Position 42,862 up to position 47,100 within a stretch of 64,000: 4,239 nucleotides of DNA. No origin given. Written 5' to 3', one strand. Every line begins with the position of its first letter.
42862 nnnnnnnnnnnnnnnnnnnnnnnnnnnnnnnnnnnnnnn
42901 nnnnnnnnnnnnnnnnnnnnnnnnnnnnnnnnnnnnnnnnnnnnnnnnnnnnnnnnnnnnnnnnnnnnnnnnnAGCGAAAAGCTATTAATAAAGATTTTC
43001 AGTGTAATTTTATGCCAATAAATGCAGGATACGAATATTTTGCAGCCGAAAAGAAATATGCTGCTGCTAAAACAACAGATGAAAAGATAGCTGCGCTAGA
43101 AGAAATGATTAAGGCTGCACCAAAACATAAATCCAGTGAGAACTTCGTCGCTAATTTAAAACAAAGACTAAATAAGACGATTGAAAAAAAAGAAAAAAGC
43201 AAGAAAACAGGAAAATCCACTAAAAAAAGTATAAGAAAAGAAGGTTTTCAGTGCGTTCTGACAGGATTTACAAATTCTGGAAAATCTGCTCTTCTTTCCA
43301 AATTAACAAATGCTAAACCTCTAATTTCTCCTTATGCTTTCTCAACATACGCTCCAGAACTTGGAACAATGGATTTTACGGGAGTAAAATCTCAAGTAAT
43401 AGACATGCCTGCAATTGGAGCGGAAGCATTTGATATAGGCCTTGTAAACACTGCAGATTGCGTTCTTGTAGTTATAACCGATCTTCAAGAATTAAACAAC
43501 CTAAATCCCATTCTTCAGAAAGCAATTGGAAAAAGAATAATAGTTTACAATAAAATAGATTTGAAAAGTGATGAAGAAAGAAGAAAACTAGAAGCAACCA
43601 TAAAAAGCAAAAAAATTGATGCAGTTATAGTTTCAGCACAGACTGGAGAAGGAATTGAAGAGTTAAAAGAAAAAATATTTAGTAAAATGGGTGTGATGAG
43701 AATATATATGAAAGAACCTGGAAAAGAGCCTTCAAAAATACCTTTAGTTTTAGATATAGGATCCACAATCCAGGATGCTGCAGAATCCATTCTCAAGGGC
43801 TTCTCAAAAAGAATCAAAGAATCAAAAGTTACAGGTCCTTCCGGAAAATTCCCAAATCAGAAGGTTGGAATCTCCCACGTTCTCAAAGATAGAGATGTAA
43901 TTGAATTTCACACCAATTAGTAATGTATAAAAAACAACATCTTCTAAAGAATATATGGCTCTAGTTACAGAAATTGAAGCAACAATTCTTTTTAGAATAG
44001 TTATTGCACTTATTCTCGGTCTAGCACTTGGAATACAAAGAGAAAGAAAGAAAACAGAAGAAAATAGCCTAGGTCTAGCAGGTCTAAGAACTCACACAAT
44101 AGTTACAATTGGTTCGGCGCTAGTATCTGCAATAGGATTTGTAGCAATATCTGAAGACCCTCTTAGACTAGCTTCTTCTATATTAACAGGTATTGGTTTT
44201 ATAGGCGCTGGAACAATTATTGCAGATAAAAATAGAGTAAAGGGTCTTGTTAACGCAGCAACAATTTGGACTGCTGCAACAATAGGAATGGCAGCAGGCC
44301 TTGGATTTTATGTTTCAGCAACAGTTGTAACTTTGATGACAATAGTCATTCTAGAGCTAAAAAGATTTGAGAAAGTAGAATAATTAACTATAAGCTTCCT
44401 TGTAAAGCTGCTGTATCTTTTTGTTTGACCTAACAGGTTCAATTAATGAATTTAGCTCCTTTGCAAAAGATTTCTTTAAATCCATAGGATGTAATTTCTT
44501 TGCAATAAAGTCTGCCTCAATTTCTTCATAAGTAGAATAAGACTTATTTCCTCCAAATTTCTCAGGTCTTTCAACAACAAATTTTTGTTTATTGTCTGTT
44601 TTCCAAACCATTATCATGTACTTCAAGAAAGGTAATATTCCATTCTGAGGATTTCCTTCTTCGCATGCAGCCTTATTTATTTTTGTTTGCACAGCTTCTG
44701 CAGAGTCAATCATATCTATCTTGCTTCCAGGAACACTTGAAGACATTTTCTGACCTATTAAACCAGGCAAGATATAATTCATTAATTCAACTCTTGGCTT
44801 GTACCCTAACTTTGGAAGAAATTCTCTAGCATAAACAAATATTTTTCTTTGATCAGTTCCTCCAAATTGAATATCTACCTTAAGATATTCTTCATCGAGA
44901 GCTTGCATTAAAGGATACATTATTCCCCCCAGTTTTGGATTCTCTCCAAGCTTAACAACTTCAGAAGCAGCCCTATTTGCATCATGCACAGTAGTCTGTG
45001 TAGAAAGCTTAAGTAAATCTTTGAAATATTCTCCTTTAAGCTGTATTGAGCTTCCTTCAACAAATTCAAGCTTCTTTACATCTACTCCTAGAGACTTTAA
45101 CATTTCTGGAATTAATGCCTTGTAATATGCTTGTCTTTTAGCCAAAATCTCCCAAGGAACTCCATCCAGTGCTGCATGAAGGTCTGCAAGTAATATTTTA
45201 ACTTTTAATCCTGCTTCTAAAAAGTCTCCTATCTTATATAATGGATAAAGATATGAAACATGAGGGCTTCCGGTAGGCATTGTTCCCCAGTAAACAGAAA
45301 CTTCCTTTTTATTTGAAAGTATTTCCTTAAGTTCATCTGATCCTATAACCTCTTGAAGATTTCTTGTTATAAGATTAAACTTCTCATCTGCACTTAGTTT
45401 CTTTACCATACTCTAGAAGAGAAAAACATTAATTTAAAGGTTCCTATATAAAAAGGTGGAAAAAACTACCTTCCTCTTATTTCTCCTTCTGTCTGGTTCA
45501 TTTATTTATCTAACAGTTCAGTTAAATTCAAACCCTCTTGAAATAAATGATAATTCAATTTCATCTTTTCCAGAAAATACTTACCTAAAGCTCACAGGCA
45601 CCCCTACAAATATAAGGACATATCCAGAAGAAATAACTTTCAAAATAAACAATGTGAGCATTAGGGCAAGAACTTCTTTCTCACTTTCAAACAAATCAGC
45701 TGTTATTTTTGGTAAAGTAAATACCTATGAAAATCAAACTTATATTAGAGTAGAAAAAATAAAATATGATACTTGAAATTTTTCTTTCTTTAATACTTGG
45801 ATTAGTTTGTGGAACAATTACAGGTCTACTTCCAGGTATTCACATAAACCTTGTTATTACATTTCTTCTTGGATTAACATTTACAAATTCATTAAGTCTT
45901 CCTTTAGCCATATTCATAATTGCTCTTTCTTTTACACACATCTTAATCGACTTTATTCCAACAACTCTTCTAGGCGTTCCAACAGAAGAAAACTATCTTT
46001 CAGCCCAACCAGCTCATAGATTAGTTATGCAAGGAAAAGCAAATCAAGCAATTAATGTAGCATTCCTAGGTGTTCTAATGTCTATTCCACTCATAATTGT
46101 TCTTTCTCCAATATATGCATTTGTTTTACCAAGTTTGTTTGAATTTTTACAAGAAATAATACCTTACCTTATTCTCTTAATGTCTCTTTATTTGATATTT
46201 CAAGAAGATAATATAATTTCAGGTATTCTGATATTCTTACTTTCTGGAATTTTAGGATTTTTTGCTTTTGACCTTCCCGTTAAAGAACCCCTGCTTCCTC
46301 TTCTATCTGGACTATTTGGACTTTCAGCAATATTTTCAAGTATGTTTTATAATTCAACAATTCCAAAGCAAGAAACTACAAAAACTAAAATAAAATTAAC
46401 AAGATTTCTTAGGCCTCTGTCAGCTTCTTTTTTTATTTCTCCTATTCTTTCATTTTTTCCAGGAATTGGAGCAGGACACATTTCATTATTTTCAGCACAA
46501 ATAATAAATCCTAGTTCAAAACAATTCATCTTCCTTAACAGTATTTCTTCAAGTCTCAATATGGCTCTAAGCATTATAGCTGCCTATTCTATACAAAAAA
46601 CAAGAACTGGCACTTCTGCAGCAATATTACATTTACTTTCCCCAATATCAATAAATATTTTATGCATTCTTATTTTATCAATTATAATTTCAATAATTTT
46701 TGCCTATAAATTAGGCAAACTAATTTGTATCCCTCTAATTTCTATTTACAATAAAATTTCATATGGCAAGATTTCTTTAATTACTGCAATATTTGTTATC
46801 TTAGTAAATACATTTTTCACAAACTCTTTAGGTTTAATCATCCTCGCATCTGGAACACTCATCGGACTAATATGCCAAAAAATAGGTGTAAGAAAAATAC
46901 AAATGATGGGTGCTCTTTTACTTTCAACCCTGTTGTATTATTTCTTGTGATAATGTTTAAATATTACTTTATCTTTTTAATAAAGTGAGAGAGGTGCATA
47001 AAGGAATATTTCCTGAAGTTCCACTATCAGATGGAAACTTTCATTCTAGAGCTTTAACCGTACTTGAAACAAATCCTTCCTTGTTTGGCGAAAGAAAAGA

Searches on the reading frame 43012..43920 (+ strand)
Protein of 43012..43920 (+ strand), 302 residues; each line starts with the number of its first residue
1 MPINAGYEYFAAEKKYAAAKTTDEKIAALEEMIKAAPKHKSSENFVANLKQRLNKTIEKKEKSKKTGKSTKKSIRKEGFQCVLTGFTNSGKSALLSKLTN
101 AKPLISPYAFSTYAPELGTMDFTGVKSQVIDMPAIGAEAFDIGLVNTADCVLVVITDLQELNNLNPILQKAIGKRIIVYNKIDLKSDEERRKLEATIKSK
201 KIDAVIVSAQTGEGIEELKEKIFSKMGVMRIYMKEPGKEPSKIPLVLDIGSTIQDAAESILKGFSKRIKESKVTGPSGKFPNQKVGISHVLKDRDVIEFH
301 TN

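Call 46: search_protein_families(library=pfam, proteins=[window:43012-43920:+], max_evalue=0.0001)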
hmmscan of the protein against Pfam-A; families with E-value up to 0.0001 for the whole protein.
window:43012-43920:+ (302 aa): 6 families
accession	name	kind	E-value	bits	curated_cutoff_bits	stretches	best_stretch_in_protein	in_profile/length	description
PF01926.29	MMR_HSR1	-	8.3e-13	48.9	21.9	1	81-181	2-113/113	50S ribosome-binding GTPase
PF02824.27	TGS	-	4.2e-09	36.7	22.2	1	229-301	1-60/60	TGS domain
PF16897.10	MMR_HSR1_Xtn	-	1.3e-08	35.2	35.2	1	174-227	57-105/106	C-terminal region of MMR_HSR1 domain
PF02421.24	FeoB_N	-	1.3e-07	31.8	27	1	80-222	2-156/156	Ferrous iron transport protein B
PF03193.22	RsgA_GTPase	-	1.1e-06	29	30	1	173-229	54-111/174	RsgA GTPase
PF12631.12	MnmE_helical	-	4.4e-05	24.1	40.1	0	48-226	66-134/211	MnmE helical domain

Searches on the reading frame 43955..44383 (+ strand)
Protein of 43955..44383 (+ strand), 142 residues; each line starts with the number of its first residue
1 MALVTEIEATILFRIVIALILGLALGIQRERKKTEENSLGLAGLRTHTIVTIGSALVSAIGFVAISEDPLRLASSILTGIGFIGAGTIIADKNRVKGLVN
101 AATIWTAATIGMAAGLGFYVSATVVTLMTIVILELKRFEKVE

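Call 46: search_protein_families(library=pfam, proteins=[window:43955-44383:+], max_evalue=0.0001)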
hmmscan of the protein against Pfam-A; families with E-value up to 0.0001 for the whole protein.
window:43955-44383:+ (142 aa): 1 family
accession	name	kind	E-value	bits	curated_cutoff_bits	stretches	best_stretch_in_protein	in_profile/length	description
PF02308.21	MgtC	-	1.1e-29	103.7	31.4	1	15-137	1-116/121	MgtC family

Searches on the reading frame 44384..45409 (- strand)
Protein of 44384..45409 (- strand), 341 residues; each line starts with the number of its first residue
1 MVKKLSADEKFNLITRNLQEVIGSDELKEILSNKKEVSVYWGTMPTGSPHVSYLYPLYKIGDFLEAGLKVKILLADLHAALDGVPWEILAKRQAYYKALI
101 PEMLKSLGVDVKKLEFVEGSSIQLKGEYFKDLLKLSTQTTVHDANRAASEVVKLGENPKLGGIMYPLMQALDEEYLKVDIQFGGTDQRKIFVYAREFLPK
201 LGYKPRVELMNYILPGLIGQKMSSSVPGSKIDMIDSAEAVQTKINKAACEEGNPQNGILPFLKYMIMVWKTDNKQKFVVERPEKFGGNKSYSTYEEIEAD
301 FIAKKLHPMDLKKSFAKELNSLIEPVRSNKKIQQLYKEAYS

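Call 46: search_protein_families(library=pfam, proteins=[window:44384-45409:-], max_evalue=0.0001)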
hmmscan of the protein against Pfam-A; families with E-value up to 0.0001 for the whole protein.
window:44384-45409:- (341 aa): 1 family
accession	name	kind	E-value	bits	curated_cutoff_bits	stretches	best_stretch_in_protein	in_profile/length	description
PF00579.31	tRNA-synt_1b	-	6e-57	193.6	21.1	1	34-322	3-290/292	tRNA synthetases class I (W and Y)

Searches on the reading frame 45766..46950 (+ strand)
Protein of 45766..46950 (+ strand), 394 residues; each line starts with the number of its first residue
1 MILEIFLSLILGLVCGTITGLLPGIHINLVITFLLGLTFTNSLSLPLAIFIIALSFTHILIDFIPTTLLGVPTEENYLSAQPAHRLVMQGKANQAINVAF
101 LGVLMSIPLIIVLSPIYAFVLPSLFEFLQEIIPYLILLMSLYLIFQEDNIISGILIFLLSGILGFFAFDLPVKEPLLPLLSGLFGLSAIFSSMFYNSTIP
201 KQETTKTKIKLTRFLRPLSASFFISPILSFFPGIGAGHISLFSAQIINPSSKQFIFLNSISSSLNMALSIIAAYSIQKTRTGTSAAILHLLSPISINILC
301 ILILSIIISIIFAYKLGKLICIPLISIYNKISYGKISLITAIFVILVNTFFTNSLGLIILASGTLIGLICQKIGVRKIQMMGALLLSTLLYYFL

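Call 46: search_protein_families(library=pfam, proteins=[window:45766-46950:+], max_evalue=0.0001)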
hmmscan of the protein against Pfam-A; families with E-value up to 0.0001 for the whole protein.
window:45766-46950:+ (394 aa): 1 family
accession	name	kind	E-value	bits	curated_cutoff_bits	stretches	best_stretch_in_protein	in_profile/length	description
PF01970.21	TctA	-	4.7e-42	144.5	28.9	1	7-381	2-422/423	Tripartite tricarboxylate transporter TctA family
